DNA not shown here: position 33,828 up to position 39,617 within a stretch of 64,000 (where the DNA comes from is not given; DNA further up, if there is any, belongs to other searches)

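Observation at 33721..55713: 22-kb tandem triplication encoding three intact, near-identical ~1,830-aa T9SS-sorted proteins of unrecognised family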

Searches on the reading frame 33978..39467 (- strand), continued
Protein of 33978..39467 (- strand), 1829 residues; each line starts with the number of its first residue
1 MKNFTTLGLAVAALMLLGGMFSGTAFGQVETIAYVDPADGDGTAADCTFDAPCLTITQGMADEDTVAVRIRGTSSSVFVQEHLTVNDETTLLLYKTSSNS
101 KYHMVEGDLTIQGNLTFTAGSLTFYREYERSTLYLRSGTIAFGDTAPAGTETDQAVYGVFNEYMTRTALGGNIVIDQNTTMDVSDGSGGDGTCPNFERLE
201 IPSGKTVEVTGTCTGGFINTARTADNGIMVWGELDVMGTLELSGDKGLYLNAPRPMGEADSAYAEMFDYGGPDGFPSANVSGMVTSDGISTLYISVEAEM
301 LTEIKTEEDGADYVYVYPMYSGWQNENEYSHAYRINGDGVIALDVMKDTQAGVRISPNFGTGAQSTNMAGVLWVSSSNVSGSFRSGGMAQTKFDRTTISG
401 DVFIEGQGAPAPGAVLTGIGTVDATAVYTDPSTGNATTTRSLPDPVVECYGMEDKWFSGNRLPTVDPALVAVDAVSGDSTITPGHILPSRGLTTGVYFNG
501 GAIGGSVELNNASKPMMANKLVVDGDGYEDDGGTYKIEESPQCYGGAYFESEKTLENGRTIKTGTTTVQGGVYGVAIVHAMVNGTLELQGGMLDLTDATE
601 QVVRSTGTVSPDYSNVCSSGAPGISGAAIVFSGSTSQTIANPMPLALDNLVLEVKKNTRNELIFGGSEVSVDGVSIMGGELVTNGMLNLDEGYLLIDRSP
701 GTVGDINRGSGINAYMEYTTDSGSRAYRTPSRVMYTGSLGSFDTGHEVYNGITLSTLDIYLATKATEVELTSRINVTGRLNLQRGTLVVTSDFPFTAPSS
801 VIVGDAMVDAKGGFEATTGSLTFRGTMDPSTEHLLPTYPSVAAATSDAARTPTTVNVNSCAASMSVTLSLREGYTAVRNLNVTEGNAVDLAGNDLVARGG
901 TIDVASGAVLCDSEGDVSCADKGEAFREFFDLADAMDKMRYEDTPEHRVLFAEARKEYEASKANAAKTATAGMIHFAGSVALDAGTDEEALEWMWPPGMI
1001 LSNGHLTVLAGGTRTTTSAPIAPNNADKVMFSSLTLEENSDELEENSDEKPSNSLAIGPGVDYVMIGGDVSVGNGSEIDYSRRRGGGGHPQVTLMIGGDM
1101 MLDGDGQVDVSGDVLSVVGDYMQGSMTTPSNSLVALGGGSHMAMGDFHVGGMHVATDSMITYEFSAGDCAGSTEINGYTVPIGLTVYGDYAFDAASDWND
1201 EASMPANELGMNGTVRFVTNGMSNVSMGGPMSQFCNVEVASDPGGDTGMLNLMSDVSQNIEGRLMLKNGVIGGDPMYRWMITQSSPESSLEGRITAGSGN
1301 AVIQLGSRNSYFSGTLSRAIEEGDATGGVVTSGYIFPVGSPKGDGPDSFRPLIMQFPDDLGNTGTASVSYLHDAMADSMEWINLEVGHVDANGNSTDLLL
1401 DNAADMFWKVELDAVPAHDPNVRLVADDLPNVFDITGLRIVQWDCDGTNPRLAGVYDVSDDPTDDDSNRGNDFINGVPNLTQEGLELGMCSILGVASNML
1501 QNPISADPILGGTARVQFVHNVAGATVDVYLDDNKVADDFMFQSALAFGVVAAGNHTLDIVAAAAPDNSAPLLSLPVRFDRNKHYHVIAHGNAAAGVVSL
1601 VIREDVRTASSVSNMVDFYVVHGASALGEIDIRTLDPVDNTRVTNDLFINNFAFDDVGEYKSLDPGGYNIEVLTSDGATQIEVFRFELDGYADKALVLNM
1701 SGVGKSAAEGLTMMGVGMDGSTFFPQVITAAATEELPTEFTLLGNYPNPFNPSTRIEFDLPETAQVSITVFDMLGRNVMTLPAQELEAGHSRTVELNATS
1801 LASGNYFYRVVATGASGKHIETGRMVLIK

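Call 39: find_related_loci(query=A1, collection=genome_contigs, flank=10000)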
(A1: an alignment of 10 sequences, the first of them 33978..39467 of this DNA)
Query A1 (1829 aa) in genome_contigs; peptide patterns used: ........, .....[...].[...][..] (x = any residue, [..] = any of these).
600 stretches matched a pattern (row limit reached: there are more); 574 encode a relative of the query (tblastn E <= 1e-3); the best 80 are kept; 80 distinct loci.
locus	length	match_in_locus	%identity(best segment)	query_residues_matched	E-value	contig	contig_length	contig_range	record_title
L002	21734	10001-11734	42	1250-1829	2e-120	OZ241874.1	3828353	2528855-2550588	MAG: Rhodothermales bacterium isolate 4d6fa364-bf15-4492-bf93-c3371add2069 genome assembly, chromosome: 1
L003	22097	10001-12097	38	1093-1829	1e-119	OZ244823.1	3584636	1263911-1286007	MAG: Rhodothermales bacterium isolate 9ce07578-5119-4228-8939-1a3e4132b483 genome assembly, chromosome: 1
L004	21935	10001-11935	39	1203-1829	3e-115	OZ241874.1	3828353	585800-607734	MAG: Rhodothermales bacterium isolate 4d6fa364-bf15-4492-bf93-c3371add2069 genome assembly, chromosome: 1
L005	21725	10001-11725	42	1264-1829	1e-113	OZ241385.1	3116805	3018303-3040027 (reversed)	MAG: Rhodothermales bacterium isolate ca287509-31ff-4378-acd2-cec91d6888d7 genome assembly, chromosome: 1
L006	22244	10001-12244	36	1105-1829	3e-113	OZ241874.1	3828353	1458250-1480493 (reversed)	MAG: Rhodothermales bacterium isolate 4d6fa364-bf15-4492-bf93-c3371add2069 genome assembly, chromosome: 1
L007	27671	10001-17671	36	1101-1829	7e-111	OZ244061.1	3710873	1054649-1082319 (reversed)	MAG: Rhodothermales bacterium isolate 21fda42b-fcae-4b59-93a0-87e05944a696 genome assembly, chromosome: 1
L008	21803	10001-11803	40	1222-1829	3e-110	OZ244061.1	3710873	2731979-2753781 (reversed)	MAG: Rhodothermales bacterium isolate 21fda42b-fcae-4b59-93a0-87e05944a696 genome assembly, chromosome: 1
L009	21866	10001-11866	38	1204-1829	2e-104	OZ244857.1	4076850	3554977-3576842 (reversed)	MAG: Rhodothermales bacterium isolate e2e955bd-55ea-4ae9-ac84-c634e8e550e8 genome assembly, chromosome: 1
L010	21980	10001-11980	39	1165-1829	1e-113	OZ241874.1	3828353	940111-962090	MAG: Rhodothermales bacterium isolate 4d6fa364-bf15-4492-bf93-c3371add2069 genome assembly, chromosome: 1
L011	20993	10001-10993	41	1498-1829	1e-67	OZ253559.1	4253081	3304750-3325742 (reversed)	MAG: Rhodothermales bacterium isolate 7a99c234-90a3-4290-b700-cd5a0c5b5078 genome assembly, chromosome: 1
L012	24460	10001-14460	32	1098-1829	1e-65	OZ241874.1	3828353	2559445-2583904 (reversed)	MAG: Rhodothermales bacterium isolate 4d6fa364-bf15-4492-bf93-c3371add2069 genome assembly, chromosome: 1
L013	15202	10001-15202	34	1-1700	4e-120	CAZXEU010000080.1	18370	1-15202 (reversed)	MAG TPA_asm: uncultured Rhodothermaceae bacterium isolate SRP338948_co1_58 genome assembly, contig: k141_352751, whole g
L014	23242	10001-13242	38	1514-1829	2e-58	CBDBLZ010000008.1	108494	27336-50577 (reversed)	MAG: Rhodothermales bacterium isolate bc4e8e4a-a39f-4cf4-9061-a3e341673bca genome assembly, contig: contig_8, whole geno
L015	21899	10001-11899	38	1180-1829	2e-112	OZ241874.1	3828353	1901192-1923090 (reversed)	MAG: Rhodothermales bacterium isolate 4d6fa364-bf15-4492-bf93-c3371add2069 genome assembly, chromosome: 1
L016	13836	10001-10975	30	1514-1829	3e-30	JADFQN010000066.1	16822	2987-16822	MAG: Bacteroidetes bacterium isolate B7T1B5 B7T1B5_NODE3308, whole genome shotgun sequence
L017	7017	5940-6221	57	1736-1829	2e-28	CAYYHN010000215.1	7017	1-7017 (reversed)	MAG TPA_asm: uncultured Rhodothermaceae bacterium isolate SRP135972_co1_287 genome assembly, contig: NODE_16089_length_7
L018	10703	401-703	53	1729-1829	1e-27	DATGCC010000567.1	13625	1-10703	MAG TPA_asm: Rhodothermales bacterium isolate SMAG_U9638 k141_346610, whole genome shotgun sequence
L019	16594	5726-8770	63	1732-1829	5e-33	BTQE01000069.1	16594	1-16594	MAG: Rhodothermia bacterium BMS9Abin05 DNA, NODE_1022_length_16594, whole genome shotgun sequence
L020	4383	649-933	54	1735-1829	1e-25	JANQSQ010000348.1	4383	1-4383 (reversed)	MAG: Rhodothermales bacterium isolate IP30a_bin.15 k99_1157251, whole genome shotgun sequence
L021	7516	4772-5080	50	1727-1829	2e-24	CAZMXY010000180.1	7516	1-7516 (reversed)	MAG TPA_asm: uncultured Rhodothermales bacterium isolate SRP284430_co1_41 genome assembly, contig: NODE_7984_length_7516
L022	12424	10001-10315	50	1728-1829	3e-23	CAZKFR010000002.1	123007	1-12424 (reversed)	MAG TPA_asm: uncultured Rhodothermaceae bacterium isolate SRP162660_co1_314 genome assembly, contig: NODE_7_length_12300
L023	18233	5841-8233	48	1726-1829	3e-23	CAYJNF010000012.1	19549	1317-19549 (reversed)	MAG TPA_asm: uncultured Chitinophagales bacterium isolate ERP124720_co1_156 genome assembly, contig: NODE_3550_length_19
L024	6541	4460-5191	34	1569-1829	4e-23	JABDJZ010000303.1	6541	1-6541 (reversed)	MAG: Rhodothermales bacterium isolate SS_bin_36 k127_2644501, whole genome shotgun sequence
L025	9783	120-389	52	1735-1829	1e-22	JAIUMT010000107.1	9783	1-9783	MAG: Balneolales bacterium isolate PBR18_bin42 bin42.contig0106, whole genome shotgun sequence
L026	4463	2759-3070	45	1726-1829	2e-22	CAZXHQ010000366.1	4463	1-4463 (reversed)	MAG TPA_asm: uncultured Rhodothermales bacterium isolate SRP284430_co1_215 genome assembly, contig: NODE_18640_length_44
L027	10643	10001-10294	50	1732-1829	3e-22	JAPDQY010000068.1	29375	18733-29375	MAG: Candidatus Coneutiohabitans thermophilus isolate ZMQR_201803_bins_22 ZMQR_201803_bins_22_scaffold_68, whole genome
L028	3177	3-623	31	1618-1829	2e-22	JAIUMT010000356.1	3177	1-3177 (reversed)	MAG: Balneolales bacterium isolate PBR18_bin42 bin42.contig0355, whole genome shotgun sequence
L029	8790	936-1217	48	1736-1829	1e-22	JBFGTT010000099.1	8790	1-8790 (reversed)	MAG: Rhodothermales bacterium isolate Mix_sand05.2021.03.G.12 k141_378565_length_8790_cov_11.4661, whole genome shotgun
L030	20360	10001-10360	50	1715-1829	2e-22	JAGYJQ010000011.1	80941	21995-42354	MAG: Balneolaceae bacterium isolate M30B45 11, whole genome shotgun sequence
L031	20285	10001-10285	48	1735-1829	7e-21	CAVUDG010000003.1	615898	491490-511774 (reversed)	MAG: uncultured Bacteroidetes bacterium isolate MFD03250.bin.2.72 genome assembly, contig: contig_16223, whole genome sh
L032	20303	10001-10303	49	1729-1829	1e-19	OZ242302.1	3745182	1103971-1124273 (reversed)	MAG: Rhodothermales bacterium isolate 073f09b9-7bb2-4d87-bfd8-7931eea96a09 genome assembly, chromosome: 1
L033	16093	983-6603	53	1730-1829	2e-19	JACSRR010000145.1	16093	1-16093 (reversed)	MAG: Ignavibacteriaceae bacterium isolate BA9 contig-70_4414, whole genome shotgun sequence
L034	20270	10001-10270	47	1735-1829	1e-19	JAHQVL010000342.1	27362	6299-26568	MAG: Rhodothermaceae bacterium isolate MAG.022 Bin022-P59393, whole genome shotgun sequence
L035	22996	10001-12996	47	1727-1829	2e-19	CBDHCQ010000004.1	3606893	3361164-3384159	MAG: Rhodothermales bacterium isolate a78d7103-d565-49dc-a697-2eced85924e6 genome assembly, contig: contig_4, whole geno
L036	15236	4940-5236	46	1726-1829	5e-19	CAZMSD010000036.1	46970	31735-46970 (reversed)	MAG TPA_asm: uncultured Bacteroidaceae bacterium isolate binchicken_co65_461 genome assembly, contig: NODE_2983_length_4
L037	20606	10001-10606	32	1619-1829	5e-19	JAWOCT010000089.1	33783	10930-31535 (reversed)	MAG: Cyclonatronaceae bacterium isolate BLK5-1.bin.7 k191_846570, whole genome shotgun sequence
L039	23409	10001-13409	40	1714-1829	7e-19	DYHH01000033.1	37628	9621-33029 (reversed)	MAG TPA_asm: Melioribacter roseus isolate BE2012_2_34_37 Afr_mines_BE2012_554_length_37628_cov_16_099140, whole genome s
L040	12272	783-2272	43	1716-1829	9e-19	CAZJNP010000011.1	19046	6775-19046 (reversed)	MAG TPA_asm: uncultured Calditrichaceae bacterium isolate binchicken_co172_69 genome assembly, contig: NODE_2311_length_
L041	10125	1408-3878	47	1725-1829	8e-19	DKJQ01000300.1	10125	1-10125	MAG TPA_asm: Ignavibacteria bacterium UBA6688 UBA6688_contig_4300, whole genome shotgun sequence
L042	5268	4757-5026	44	1735-1829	1e-18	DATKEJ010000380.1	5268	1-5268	MAG TPA_asm: Rhodothermales bacterium isolate SMAG_U14496 k141_3323387, whole genome shotgun sequence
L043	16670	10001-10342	41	1713-1829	2e-20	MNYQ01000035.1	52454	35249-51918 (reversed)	MAG: Ignavibacteria bacterium CG2_30_36_16 cg2_3.0_scaffold_257_c, whole genome shotgun sequence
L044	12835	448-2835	46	1728-1829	1e-18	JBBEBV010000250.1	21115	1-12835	MAG: Bacteroidota bacterium isolate LejiaF_55_30 Lejia_F_3639_length_21115_cov_19, whole genome shotgun sequence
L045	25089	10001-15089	45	1725-1829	1e-18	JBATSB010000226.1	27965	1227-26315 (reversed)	MAG: Ignavibacteria bacterium isolate MFD10470_ilm_asm_bin1 k127_149188, whole genome shotgun sequence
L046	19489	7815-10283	49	1736-1829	2e-18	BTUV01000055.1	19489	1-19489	MAG: Ignavibacteriales bacterium AMX-MBFR-48 DNA, sequence055, whole genome shotgun sequence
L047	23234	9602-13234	46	1726-1829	2e-18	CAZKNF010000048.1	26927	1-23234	MAG TPA_asm: uncultured Rhodothermales bacterium isolate SRP284430_co1_165 genome assembly, contig: NODE_921_length_2692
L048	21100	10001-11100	44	1737-1829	2e-18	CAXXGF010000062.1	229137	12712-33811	MAG: Melioribacteraceae bacterium isolate 4100227e-7e26-4022-97d3-18b24a1ddb5a genome assembly, contig: contig_62, whole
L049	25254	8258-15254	47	1734-1829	2e-18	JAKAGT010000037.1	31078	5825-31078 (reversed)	MAG: Bacteroidetes bacterium isolate WY2.bin60 NODE_1889_length_31078_cov_6.157572, whole genome shotgun sequence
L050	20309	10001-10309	46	1727-1829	3e-18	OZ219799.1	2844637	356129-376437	MAG: Rhodothermales bacterium isolate da3e7c24-c5f3-4507-9669-19e8aa5a93cb genome assembly, chromosome: 1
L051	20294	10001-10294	44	1733-1829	2e-18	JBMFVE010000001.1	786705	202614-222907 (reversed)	MAG: Candidatus Kryptoniota bacterium isolate KM4348-21 NODE_1_length_786705_cov_9.802058, whole genome shotgun sequence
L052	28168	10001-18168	44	1729-1829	1e-17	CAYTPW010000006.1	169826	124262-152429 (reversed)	MAG TPA_asm: uncultured bacterium isolate SRP167671_co4_21 genome assembly, contig: NODE_23_length_169826_cov_16.734071,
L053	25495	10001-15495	44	1734-1829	1e-17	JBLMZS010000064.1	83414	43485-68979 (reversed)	MAG: Bacteroidota bacterium isolate MAG197 PRJNA951521_bin54_renamed_63, whole genome shotgun sequence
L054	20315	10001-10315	39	1725-1829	1e-17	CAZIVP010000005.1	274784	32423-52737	MAG TPA_asm: uncultured Calditrichaceae bacterium isolate SRP141376_co1_2 genome assembly, contig: NODE_35_length_274784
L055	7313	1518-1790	47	1734-1829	1e-17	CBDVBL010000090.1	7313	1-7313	MAG TPA_asm: uncultured bacterium isolate SRR22302355_binner13_Refined_64 genome assembly, contig: ERZ25746546.3244, who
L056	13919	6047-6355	45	1728-1829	1e-17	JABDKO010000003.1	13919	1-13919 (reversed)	MAG: Rhodothermales bacterium isolate SS_bin_51 k127_233652, whole genome shotgun sequence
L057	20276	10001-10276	44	1734-1829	2e-17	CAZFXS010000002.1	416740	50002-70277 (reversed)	MAG TPA_asm: uncultured Chlorobiaceae bacterium isolate SRP237561_co1_246 genome assembly, contig: NODE_5_length_416740_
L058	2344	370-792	35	1680-1829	1e-17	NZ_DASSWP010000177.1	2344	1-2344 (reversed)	MAG: Gracilimonas sp. isolate SMAG_U626 k141_355411, whole genome shotgun sequence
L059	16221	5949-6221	46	1733-1829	2e-17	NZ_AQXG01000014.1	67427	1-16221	Gracilimonas tropica DSM 19535 B151DRAFT_scaffold_13.14_C, whole genome shotgun sequence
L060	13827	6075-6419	37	1716-1829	2e-17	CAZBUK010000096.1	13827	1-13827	MAG TPA_asm: uncultured Ignavibacteriales bacterium isolate SRP217488_co1_215 genome assembly, contig: NODE_3127_length_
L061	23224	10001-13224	42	1734-1829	2e-17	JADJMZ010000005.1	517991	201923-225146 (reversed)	MAG: Ignavibacteria bacterium isolate EsbW_18-Q3-R4-48_MAXAC.017 tig00003714-10-5168730, whole genome shotgun sequence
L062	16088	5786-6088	42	1724-1829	3e-17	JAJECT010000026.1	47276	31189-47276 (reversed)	MAG: Rhodothermales bacterium isolate jk18xAbins.31 k141_662684, whole genome shotgun sequence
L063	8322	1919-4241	42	1730-1829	2e-17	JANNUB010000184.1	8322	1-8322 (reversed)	MAG: Ignavibacteriota bacterium isolate SOY_30_metabat_287 SOY_30_k141_3804472, whole genome shotgun sequence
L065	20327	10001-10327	38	1713-1829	4e-18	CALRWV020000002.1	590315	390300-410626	MAG: Prosthecochloris vibrioformis isolate JJ-LAS36-244-4-mx-bin630 genome assembly, contig: JJ-LAS36-244-C2, whole geno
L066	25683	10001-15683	40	1711-1829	5e-17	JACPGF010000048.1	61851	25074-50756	MAG: Ignavibacteriales bacterium isolate NC_groundwater_380_Ag_B-0.1um_41_8 GD18-4_B1_scaffold_25280, whole genome shotg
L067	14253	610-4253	45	1729-1829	3e-17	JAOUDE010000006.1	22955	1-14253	MAG: Ignavibacteria bacterium isolate 4_1_Jan_SF_Bin14 4_1_Jan_SF_Bin14_scaffold_688_c1, whole genome shotgun sequence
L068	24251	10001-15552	44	1729-1829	4e-17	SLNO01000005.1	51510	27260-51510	MAG: Balneolales bacterium isolate CSSed165cm_409 CSSed16-5cm-563, whole genome shotgun sequence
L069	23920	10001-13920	44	1723-1829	5e-17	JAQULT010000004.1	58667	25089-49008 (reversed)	MAG: Candidatus Neomarinimicrobiota bacterium isolate STD1_137 NODE_1008_length_58667_cov_9.450154_Sandtown_D1, whole ge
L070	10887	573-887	42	1723-1829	7e-17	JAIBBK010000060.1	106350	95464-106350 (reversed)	MAG: Ignavibacteria bacterium isolate SSF19 NODE_2915_length_106350_cov_13.677650, whole genome shotgun sequence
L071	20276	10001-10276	40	1733-1829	5e-17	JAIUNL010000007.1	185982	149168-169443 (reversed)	MAG: Bacteroidetes bacterium isolate BAC1 spades-bin.60~NODE_316_length_185982_cov_1.6822, whole genome shotgun sequence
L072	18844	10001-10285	43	1735-1829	7e-17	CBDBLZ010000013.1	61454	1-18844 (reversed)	MAG: Rhodothermales bacterium isolate bc4e8e4a-a39f-4cf4-9061-a3e341673bca genome assembly, contig: contig_13, whole gen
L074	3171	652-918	43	1736-1829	7e-17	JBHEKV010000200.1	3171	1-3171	MAG: Ignavibacteria bacterium isolate bin.560 k141_3942000, whole genome shotgun sequence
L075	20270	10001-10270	47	1734-1829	1e-16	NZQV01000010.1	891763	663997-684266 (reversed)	MAG: Balneola sp. isolate EAC52 MHASMcontig_1009755, whole genome shotgun sequence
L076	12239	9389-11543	39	1727-1829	1e-16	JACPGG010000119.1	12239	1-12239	MAG: Ignavibacteriales bacterium isolate NC_groundwater_381_Ag_B-0.1um_46_8 GD18-4_B1_scaffold_850504, whole genome shot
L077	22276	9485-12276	38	1713-1829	2e-16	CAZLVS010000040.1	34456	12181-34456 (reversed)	MAG TPA_asm: uncultured Ignavibacteria bacterium isolate binchicken_co17_427 genome assembly, contig: NODE_3517_length_3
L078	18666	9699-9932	49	1737-1814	2e-16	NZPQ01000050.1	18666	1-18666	MAG: Candidatus Neomarinimicrobiota bacterium isolate EAC649 79274, whole genome shotgun sequence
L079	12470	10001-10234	49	1737-1814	2e-16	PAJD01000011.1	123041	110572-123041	MAG: Candidatus Neomarinimicrobiota bacterium isolate NAT224 12727, whole genome shotgun sequence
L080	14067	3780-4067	40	1736-1829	2e-16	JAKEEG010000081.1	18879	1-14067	MAG: Ignavibacteriae bacterium isolate PMV_1.22 PMV_1.22.k101_1782949, whole genome shotgun sequence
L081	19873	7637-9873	44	1738-1829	2e-16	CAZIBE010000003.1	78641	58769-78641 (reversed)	MAG TPA_asm: uncultured Calditrichaceae bacterium isolate binchicken_co64_112 genome assembly, contig: NODE_138_length_7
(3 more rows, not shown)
